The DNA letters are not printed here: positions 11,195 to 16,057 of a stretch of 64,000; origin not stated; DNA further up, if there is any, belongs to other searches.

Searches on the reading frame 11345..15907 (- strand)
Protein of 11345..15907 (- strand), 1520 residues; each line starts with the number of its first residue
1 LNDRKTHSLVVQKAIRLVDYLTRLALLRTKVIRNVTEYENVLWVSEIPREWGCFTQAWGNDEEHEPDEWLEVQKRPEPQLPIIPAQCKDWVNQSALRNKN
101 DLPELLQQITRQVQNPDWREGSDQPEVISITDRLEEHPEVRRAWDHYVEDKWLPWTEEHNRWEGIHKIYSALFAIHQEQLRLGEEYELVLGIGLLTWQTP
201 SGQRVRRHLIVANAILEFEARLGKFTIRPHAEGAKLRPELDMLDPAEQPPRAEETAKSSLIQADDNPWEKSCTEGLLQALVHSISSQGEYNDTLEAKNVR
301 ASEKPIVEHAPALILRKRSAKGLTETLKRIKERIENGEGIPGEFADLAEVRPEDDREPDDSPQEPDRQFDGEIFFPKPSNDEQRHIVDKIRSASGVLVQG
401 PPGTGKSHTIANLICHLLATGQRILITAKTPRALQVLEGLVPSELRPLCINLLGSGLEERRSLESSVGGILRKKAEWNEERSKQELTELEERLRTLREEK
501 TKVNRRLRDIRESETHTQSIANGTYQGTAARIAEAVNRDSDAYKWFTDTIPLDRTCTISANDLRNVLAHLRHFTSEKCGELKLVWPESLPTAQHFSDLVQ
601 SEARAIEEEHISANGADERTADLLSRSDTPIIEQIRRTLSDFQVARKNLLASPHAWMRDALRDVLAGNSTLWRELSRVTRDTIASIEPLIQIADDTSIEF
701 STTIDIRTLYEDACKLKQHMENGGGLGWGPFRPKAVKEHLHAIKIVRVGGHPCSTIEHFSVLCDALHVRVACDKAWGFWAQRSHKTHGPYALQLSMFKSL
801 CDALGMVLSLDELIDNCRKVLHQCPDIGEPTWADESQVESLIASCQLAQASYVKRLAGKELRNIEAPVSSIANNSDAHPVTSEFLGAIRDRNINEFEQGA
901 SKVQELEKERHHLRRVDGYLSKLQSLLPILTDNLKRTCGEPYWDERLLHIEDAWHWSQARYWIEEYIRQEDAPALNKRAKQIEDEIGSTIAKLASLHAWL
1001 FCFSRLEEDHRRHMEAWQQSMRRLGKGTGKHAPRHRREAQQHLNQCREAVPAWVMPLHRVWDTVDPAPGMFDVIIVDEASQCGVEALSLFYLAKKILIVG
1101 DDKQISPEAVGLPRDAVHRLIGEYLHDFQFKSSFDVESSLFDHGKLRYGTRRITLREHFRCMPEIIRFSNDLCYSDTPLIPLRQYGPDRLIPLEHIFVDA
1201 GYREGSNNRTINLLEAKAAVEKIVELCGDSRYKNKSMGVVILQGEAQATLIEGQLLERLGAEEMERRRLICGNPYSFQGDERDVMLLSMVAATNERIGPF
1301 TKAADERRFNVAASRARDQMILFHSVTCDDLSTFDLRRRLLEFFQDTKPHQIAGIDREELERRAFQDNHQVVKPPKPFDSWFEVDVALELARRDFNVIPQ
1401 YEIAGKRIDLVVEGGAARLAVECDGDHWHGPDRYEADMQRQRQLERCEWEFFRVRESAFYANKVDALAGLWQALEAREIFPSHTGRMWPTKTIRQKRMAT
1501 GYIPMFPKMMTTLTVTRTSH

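Call 42: search_protein_families(library=padloc, proteins=[window:11345-15907:-], max_evalue=0.001)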
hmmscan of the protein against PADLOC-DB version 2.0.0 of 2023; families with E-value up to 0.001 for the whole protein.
window:11345-15907:- (1520 aa): 10 families
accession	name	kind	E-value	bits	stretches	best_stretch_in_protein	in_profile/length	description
PDLC05009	PDC-S37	-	5e-55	185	2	1065-1477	932-1341/1550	-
PDLC03924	MkoC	-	2.4e-35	120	2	1151-1328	769-946/1136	-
PDLC03920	MkoA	-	2.4e-31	106.9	2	958-1322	710-1072/1112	-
PDLC02194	Hhe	-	6.6e-28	94.5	2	1050-1472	1360-1778/1911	-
PDLC03921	MkoA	-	1e-18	64.5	2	1070-1323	1296-1564/1607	-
PDLC04140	mad8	-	7.9e-10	36.7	1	380-503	14-139/314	mads_8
PDLC01734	typeIV_RecD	-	2.2e-05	20.9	0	381-440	342-401/763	RecD_0_IVD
PDLC05064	PDC-S68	-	3.6e-05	19.7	1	380-434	687-741/1273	-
PDLC05035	PDC-S53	-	0.00047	16.3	0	380-438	496-553/900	-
PDLC02895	DpdJ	-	0.00077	14.4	0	1059-1128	181-254/2112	DpdJ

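Call 43: search_protein_families(library=pfam, proteins=[window:11345-15907:-], max_evalue=0.0001)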
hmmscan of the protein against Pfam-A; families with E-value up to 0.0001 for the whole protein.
window:11345-15907:- (1520 aa): 7 families
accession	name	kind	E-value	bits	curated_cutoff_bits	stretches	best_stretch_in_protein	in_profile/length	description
PF18741.7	MTES_1575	-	1.9e-26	92.4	38.2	1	1382-1474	1-96/96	REase_MTES_1575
PF13086.12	AAA_11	-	1.6e-17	64.5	27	1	379-513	2-143/257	AAA domain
PF13087.12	AAA_12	-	1.3e-15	58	27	1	1137-1322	2-190/195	AAA domain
PF13245.12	AAA_19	-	4.3e-10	40.3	25.1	1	383-438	1-58/134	AAA domain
PF13604.12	AAA_30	-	7.1e-10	39.4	27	1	380-438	3-63/191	AAA domain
PF05127.21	NAT10_TcmA_helicase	-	4.6e-06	27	22.7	0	398-448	2-53/176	RNA cytidine acetyltransferase NAT10/TcmA, helicase domain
PF00580.27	UvrD-helicase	-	8.7e-05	22.8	23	0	380-435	2-59/271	UvrD/REP helicase N-terminal domain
